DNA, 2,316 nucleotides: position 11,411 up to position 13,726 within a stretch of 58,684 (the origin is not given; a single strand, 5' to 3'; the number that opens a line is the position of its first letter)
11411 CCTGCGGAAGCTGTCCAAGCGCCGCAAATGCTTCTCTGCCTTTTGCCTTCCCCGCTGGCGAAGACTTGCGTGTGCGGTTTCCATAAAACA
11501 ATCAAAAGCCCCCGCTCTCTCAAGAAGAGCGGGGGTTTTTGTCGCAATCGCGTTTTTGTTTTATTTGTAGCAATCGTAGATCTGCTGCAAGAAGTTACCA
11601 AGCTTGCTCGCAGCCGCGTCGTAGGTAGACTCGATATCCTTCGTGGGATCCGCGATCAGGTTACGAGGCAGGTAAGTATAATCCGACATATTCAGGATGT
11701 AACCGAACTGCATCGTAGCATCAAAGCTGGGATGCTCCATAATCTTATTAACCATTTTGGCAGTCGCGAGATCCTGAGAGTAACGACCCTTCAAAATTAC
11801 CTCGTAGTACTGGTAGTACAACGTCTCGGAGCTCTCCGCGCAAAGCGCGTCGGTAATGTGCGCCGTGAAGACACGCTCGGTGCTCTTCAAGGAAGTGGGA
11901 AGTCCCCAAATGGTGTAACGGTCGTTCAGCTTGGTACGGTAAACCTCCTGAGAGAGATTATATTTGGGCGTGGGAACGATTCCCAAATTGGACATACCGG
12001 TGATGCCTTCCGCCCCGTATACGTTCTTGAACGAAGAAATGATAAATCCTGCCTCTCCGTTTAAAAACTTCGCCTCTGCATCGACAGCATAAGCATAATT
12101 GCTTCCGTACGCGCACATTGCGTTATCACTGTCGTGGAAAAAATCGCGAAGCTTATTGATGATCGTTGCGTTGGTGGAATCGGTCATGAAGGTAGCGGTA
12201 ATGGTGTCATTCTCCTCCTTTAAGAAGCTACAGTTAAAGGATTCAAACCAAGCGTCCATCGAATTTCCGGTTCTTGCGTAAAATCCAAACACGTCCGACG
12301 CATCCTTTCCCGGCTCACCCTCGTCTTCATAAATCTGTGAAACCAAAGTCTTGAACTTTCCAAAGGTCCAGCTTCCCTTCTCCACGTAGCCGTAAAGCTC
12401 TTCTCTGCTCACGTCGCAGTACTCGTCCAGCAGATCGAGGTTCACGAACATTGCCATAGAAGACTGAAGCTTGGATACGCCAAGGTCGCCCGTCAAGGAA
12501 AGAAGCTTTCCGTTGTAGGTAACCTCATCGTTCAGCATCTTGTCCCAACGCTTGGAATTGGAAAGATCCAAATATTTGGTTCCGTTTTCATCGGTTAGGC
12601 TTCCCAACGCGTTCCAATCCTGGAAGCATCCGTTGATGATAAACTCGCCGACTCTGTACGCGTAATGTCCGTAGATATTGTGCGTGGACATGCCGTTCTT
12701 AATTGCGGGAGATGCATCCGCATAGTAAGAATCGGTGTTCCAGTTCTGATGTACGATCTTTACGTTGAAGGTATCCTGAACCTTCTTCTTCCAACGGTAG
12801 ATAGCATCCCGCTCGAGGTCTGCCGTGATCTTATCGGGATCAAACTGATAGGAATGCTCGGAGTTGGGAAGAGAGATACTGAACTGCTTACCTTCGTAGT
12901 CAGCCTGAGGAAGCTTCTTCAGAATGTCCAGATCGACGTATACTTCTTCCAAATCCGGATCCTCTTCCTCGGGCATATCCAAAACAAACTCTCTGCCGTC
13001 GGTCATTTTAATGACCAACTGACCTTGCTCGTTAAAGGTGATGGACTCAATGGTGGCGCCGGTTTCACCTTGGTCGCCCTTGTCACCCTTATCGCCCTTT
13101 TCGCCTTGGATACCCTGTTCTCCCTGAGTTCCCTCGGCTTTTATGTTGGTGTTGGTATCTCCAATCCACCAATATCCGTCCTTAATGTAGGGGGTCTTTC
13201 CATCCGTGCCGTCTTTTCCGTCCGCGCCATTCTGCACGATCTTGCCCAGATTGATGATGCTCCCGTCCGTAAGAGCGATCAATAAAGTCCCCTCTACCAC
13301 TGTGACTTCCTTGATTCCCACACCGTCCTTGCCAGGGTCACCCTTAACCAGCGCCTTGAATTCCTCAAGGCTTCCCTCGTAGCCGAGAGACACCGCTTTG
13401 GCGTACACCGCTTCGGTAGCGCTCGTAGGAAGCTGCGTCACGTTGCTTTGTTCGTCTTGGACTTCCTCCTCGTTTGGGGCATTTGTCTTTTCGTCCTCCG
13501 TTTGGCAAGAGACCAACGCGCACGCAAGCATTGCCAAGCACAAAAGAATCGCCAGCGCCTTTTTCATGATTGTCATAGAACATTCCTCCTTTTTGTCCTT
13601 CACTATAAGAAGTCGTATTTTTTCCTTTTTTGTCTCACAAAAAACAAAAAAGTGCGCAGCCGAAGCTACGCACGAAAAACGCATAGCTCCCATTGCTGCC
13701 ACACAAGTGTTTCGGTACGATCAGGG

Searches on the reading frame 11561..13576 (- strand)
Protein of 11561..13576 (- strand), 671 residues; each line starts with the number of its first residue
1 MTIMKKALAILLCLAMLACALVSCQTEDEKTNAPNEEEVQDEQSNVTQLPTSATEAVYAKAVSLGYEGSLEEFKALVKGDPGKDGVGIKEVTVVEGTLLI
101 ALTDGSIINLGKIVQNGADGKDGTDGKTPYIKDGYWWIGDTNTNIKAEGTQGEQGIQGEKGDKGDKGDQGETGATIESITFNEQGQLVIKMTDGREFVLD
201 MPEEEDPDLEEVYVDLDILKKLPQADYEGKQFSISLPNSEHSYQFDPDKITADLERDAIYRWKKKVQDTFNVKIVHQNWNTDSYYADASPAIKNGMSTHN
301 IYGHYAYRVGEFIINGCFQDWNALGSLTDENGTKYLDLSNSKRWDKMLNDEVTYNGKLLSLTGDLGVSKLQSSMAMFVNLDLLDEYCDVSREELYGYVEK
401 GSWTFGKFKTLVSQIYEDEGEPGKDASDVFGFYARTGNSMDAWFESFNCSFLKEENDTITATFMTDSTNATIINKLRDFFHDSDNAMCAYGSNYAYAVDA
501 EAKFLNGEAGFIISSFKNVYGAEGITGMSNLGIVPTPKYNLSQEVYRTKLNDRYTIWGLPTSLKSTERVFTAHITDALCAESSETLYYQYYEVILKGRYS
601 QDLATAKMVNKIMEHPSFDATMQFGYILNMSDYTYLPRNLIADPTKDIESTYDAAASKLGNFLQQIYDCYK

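Call 8: search_protein_families(library=pfam, proteins=[window:11561-13576:-], max_evalue=0.01)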
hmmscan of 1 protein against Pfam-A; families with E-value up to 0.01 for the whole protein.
window:11561-13576:- (671 aa): 1 family
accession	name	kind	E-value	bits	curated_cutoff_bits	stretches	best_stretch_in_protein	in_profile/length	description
PF01391.23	Collagen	-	0.00072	19.7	27.2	1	149-173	16-40/60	Collagen triple helix repeat (20 copies)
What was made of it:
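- Checked: The Pfam Collagen hit is weak (E = 7e-4) and below the family cut-off (call 8).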

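Call 9: find_homologous_proteins(query=window:11561-13576:-)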
Query window:11561-13576:- (671 aa): 670 proteins with E <= 0.001 among 8000 candidates; the best 120 are listed.
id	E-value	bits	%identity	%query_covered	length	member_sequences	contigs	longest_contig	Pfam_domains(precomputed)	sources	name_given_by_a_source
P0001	0.0e+0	1539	100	100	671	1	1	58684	-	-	-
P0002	2.8e-240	818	52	99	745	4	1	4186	PF01391.24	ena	-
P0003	2.5e-225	768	73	69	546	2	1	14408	-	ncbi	-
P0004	1.0e-201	690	67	68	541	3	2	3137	-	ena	-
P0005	1.9e-171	590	60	68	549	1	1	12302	-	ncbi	-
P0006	3.8e-169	582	59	68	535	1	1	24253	-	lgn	-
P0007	1.3e-160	554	57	69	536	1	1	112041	-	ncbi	-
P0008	1.9e-158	547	56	68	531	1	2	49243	-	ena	-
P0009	2.1e-154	534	55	68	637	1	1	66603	-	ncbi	-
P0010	2.3e-153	530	54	70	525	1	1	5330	-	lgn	-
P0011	2.9e-152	527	54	68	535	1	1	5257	-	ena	-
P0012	1.5e-106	376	36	25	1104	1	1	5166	PF01391.24,PF19917.5,PF13306.13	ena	-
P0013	1.8e-56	210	47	12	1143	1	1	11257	PF01391.24,PF09479.17,PF20818.3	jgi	-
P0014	8.8e-50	188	52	13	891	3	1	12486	PF01391.24,PF09479.17,PF07581.18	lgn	-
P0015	1.6e-47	181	43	18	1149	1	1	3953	PF01391.24,PF09479.17,PF20818.3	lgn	-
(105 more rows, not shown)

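Call 10: find_encoding_contigs(protein=P0003, flank=4000, max_places=3)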
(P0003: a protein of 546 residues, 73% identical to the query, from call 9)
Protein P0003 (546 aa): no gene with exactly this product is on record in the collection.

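Call 11: find_encoding_contigs(protein=P0007, flank=4000, max_places=3)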
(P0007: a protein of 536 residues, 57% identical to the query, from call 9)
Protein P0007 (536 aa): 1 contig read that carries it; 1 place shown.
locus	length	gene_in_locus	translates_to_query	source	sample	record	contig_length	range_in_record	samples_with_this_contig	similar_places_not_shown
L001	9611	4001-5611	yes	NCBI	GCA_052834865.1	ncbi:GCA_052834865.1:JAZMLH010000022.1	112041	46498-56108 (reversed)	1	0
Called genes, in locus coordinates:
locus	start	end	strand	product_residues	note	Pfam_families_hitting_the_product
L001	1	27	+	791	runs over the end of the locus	PF00932:LTD (weak)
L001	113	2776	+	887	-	PF00932:LTD (faint)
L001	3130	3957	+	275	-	PF12833:HTH_18, PF00165:HTH_AraC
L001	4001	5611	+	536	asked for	-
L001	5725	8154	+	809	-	PF00753:Lactamase_B (faint)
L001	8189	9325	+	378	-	PF00753:Lactamase_B (weak)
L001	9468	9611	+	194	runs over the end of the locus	-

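Call 12: find_encoding_contigs(protein=P0002, flank=4000, max_places=3)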
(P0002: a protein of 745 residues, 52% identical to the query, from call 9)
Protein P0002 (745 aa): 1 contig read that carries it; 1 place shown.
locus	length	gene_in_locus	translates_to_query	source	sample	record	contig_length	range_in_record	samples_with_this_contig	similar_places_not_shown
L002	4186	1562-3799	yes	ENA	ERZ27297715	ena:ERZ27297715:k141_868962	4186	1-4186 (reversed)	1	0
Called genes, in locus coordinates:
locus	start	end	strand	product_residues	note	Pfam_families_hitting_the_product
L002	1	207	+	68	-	?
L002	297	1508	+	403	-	-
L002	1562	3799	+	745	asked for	PF01391:Collagen (faint)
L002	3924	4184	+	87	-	?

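Call 17: find_encoding_contigs(protein=P0004, flank=3000, max_places=2)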
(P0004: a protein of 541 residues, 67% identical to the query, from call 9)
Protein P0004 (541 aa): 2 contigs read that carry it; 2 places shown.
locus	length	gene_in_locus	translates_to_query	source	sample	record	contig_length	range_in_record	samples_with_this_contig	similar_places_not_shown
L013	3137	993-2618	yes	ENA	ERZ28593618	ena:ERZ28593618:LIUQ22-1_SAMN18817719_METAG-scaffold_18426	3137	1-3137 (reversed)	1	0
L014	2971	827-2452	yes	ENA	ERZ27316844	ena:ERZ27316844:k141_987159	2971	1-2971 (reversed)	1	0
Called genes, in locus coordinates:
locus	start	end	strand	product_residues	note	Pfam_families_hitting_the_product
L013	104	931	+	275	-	PF12833:HTH_18, PF00165:HTH_AraC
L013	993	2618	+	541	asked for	-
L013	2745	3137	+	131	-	?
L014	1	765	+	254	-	?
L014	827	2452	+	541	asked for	-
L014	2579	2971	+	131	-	?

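Call 18: find_encoding_contigs(protein=P0005, flank=3000, max_places=2)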
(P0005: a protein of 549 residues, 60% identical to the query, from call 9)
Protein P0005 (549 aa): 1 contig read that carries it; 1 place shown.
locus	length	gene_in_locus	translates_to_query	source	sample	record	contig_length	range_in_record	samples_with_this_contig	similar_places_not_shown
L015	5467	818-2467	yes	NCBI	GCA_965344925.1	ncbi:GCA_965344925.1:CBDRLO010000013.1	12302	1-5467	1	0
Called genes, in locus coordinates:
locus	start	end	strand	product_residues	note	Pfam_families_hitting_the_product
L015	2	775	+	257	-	?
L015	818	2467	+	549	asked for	-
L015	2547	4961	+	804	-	-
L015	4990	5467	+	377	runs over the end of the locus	-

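Call 19: find_encoding_contigs(protein=P0009, flank=3000, max_places=2)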
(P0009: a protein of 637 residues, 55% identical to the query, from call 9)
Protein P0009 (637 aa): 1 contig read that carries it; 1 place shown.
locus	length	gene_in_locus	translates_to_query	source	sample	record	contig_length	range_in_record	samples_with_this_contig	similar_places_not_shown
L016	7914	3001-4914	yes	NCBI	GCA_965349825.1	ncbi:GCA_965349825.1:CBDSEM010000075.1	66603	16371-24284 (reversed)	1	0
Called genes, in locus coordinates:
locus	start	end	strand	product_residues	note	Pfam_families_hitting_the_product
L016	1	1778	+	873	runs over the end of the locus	-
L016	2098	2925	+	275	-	PF12833:HTH_18, PF00165:HTH_AraC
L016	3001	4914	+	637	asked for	-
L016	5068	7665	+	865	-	-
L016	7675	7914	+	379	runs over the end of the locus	PF00753:Lactamase_B (weak)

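Call 107: search_protein_families(library=ncbifam, proteins=[window:11561-13576:-], max_evalue=0.01)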
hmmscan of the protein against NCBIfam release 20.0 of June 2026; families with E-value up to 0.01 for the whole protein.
window:11561-13576:- (671 aa): 4 families
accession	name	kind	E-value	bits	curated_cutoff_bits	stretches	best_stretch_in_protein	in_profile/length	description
NF038330.1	adhesin_SclA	exception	4.5e-06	26.5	400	1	78-178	113-215/405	LPXTG-anchored collagen-like adhesin Scl1/SclA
TIGR04313.1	aro_clust_Mycop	subfamily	0.0015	18.3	40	1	1-46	1-48/296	aromatic motif membrane protein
NF046116.1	adhesin_Lcl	equivalog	0.0022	16.6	500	1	146-173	111-138/431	collagen-like adhesin Lcl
NF038329.2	gly_rich_SclB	equivalog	0.0036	16.3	325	0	149-174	117-142/442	LPXTG-anchored collagen-like adhesin Scl2/SclB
